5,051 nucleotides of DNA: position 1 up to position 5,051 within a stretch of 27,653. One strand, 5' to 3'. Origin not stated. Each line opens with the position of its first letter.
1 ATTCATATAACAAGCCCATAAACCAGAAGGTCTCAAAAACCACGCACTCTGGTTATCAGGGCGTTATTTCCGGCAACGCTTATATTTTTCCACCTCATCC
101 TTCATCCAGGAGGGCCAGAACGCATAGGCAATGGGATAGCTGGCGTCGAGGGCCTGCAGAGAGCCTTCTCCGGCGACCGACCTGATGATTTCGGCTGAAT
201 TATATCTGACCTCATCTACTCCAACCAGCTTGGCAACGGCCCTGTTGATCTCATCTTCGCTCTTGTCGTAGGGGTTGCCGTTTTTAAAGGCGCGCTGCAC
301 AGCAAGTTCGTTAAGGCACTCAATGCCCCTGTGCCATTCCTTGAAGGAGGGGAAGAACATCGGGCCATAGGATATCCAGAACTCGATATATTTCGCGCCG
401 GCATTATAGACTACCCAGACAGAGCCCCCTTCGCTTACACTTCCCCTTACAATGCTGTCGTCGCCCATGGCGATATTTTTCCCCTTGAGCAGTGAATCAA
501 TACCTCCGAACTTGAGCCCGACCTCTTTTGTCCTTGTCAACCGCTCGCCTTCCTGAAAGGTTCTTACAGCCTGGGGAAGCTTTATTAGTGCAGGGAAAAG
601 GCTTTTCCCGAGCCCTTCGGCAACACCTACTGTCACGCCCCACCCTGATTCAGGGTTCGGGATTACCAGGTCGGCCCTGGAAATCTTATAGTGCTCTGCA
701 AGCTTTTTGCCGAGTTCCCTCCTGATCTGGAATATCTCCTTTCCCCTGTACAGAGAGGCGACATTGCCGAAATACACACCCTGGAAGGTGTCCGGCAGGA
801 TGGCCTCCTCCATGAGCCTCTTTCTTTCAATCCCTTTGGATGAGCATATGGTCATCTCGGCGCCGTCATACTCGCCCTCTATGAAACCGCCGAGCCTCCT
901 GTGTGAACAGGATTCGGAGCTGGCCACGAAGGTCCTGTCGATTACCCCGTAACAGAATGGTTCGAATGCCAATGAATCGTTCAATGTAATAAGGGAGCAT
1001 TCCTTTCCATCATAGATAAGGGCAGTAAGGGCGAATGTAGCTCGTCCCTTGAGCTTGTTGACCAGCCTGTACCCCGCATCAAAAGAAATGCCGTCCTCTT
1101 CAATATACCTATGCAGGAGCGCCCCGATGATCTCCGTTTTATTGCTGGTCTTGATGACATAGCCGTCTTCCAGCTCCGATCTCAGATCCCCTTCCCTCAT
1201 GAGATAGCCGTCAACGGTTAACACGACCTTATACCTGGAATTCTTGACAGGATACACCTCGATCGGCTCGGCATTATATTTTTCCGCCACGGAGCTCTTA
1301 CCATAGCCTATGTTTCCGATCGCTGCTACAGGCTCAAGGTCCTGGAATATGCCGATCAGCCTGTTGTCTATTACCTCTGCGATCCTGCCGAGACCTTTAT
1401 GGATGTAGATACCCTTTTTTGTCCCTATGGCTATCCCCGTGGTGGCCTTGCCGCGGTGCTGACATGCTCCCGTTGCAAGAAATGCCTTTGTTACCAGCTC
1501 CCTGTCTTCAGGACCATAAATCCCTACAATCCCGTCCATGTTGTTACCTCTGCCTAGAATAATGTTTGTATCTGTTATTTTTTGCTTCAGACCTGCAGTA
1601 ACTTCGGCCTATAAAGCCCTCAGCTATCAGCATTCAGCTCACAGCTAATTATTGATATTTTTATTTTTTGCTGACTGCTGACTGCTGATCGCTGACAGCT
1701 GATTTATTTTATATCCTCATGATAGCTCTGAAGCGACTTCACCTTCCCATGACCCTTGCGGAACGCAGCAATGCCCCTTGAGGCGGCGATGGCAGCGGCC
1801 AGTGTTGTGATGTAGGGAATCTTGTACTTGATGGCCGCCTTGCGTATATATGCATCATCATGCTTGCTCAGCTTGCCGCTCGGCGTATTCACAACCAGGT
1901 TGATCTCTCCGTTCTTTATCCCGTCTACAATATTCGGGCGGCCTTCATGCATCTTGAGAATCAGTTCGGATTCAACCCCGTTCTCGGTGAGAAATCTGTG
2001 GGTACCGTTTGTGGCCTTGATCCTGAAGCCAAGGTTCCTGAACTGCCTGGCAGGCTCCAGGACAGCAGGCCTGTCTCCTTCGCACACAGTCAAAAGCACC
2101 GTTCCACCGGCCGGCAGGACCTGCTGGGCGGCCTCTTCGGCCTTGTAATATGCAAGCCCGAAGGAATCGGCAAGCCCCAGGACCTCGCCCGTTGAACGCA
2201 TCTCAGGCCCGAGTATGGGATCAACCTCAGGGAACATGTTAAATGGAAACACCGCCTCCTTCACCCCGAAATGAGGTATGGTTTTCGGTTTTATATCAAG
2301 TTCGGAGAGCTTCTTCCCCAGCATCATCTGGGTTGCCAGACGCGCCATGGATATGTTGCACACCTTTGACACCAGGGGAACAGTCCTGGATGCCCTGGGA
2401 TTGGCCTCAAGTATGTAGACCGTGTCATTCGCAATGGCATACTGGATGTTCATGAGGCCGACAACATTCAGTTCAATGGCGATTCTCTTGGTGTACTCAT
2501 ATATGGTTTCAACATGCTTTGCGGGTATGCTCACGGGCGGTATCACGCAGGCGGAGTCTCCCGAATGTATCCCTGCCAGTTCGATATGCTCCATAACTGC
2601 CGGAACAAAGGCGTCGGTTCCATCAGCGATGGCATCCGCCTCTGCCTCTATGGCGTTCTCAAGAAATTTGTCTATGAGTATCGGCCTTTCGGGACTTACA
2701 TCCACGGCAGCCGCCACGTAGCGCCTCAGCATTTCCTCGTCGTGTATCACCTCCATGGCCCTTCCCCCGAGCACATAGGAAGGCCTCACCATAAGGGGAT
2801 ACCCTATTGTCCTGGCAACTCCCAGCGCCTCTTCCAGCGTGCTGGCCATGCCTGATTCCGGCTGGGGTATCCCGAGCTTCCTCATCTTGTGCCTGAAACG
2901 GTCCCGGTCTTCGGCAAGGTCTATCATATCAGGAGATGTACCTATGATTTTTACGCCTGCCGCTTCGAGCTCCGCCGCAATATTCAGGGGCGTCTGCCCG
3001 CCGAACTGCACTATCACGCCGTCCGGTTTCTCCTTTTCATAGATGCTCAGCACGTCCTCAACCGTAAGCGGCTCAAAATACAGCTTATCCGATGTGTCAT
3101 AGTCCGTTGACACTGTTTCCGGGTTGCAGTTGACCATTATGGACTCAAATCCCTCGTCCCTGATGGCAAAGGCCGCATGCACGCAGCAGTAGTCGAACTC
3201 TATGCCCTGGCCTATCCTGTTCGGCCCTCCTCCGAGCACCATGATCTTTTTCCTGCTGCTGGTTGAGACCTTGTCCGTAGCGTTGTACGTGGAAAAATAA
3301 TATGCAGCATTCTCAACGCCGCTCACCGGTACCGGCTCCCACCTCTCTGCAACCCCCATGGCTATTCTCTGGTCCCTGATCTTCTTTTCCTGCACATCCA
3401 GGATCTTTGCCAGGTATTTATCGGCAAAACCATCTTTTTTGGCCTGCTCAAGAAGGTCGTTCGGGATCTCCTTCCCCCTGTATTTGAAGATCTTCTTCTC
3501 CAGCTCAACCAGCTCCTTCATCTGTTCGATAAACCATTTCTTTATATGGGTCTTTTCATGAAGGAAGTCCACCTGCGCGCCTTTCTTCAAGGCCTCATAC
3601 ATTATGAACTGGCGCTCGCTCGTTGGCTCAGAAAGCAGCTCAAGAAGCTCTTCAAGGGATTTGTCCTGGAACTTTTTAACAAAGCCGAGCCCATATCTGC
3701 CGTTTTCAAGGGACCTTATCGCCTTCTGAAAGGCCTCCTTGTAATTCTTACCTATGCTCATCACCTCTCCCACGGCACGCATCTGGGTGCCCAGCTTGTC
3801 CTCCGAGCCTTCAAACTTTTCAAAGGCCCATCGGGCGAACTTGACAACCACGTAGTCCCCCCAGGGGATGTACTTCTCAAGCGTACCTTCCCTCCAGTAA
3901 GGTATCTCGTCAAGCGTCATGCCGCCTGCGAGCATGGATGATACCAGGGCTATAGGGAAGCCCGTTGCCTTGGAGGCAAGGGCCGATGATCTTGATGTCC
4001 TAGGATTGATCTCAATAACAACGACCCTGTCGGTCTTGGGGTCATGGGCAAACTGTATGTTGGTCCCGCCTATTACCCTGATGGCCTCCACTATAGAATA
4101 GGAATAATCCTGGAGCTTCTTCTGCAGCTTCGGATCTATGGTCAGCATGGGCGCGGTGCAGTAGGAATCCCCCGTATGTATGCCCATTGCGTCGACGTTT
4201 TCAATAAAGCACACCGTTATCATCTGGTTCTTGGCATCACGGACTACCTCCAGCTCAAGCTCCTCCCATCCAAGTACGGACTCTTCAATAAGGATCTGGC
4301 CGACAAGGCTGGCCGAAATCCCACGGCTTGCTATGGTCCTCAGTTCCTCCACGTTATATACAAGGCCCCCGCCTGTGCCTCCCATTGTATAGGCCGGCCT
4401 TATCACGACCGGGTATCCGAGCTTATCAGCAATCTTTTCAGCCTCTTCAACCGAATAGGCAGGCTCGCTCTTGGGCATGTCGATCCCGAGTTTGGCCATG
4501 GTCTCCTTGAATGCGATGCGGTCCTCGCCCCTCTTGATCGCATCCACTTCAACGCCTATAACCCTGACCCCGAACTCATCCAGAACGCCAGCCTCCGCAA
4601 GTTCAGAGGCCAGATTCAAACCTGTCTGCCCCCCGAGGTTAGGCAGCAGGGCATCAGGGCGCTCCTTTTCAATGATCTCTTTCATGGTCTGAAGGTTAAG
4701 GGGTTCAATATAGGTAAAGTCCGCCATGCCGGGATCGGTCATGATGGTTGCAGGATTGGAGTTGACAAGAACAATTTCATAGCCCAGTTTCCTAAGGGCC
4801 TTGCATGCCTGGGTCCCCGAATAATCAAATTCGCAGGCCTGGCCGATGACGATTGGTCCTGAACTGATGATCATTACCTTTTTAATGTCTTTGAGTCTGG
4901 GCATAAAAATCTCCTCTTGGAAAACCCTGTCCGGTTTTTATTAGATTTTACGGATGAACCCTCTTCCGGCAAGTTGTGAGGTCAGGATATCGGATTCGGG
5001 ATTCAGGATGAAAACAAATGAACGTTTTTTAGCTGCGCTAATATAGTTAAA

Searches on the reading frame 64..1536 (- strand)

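Call 11: search_protein_families(library=pfam, proteins=[window:64-1536:-], max_evalue=0.00001)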
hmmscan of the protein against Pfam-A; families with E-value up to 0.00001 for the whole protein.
window:64-1536:- (490 aa): 2 families
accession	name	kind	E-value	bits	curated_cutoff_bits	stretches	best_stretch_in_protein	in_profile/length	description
PF13537.11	GATase_7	-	4.7e-08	33.5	25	1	97-208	16-117/123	Glutamine amidotransferase domain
PF13522.11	GATase_6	-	2e-06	28.3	27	1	94-208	29-130/130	Glutamine amidotransferase domain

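Call 17: search_protein_families(library=ncbifam, proteins=[window:64-1536:-], max_evalue=1e-10)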
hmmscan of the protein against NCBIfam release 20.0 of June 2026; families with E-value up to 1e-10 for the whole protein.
window:64-1536:- (490 aa): 1 family
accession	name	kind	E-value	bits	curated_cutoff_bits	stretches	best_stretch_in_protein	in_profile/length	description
TIGR01134.1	purF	equivalog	3.5e-36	125.5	350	1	2-387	2-366/432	amidophosphoribosyltransferase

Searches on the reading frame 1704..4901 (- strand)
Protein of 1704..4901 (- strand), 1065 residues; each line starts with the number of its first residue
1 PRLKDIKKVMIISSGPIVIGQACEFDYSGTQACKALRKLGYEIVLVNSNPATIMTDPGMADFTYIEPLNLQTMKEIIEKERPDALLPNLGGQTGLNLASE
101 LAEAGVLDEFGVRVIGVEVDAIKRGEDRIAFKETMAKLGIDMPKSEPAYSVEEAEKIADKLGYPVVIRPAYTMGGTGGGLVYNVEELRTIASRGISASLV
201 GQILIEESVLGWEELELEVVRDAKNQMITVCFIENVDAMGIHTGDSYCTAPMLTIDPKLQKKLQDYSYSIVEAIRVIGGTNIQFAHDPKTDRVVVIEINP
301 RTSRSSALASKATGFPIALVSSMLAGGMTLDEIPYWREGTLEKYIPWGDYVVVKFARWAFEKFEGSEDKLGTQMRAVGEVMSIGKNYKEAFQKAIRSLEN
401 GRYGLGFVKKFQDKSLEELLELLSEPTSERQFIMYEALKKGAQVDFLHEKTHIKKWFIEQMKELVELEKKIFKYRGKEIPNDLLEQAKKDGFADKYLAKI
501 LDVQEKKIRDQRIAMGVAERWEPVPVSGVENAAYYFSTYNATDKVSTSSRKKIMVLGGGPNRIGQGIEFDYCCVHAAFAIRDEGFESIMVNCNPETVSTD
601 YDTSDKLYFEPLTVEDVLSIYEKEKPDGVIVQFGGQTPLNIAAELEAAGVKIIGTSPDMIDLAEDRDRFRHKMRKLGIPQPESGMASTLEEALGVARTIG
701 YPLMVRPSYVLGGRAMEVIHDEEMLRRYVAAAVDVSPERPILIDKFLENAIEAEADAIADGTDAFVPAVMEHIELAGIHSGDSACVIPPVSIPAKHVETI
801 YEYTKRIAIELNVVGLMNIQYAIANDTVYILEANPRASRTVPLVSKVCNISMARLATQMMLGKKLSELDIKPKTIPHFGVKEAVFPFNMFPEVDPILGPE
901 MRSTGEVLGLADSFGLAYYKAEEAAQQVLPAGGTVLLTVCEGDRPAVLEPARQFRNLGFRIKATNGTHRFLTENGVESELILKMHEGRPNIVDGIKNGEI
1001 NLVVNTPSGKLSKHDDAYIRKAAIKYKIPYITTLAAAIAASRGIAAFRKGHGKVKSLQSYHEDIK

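Call 11: search_protein_families(library=pfam, proteins=[window:1704-4901:-], max_evalue=0.00001)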
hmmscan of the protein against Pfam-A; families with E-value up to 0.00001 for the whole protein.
window:1704-4901:- (1065 aa): 10 families
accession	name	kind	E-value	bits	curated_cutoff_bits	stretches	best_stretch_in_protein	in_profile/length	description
PF25596.1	CPSase_L_D1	-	2.4e-100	331.1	27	2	550-661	2-117/118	Carbamoyl phosphate synthase preATP-grasp domain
PF02786.22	CPSase_L_D2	-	1e-93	313.2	19.8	2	127-332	1-210/211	Carbamoyl-phosphate synthase L chain, ATP binding domain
PF02142.27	MGS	-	1.5e-24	86.4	24.1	1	947-1032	2-94/94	MGS-like domain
PF02787.25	CPSase_L_D3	-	1.7e-24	86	26.6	1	422-500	2-79/80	Carbamoyl-phosphate synthetase large chain, oligomerisation domain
PF02222.28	ATP-grasp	-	3.8e-22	79.2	27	2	135-303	3-164/179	ATP-grasp domain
PF07478.18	Dala_Dala_lig_C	-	1.2e-13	51.5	24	1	152-300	26-174/204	D-ala D-ala ligase C-terminus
PF15632.11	ATPgrasp_Ter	-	8e-11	42.3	29.1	1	797-866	46-112/131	ATP-grasp in the biosynthetic pathway with Ter operon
PF02655.19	ATP-grasp_3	-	8.4e-09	36.2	23.2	0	127-302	3-157/160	ATP-grasp domain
PF13549.11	ATP-grasp_5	-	4.7e-07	29.8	27.6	0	132-168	16-52/221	ATP-grasp domain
PF08442.15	ATP-grasp_2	-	2e-06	28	29.5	0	132-230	8-122/202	ATP-grasp domain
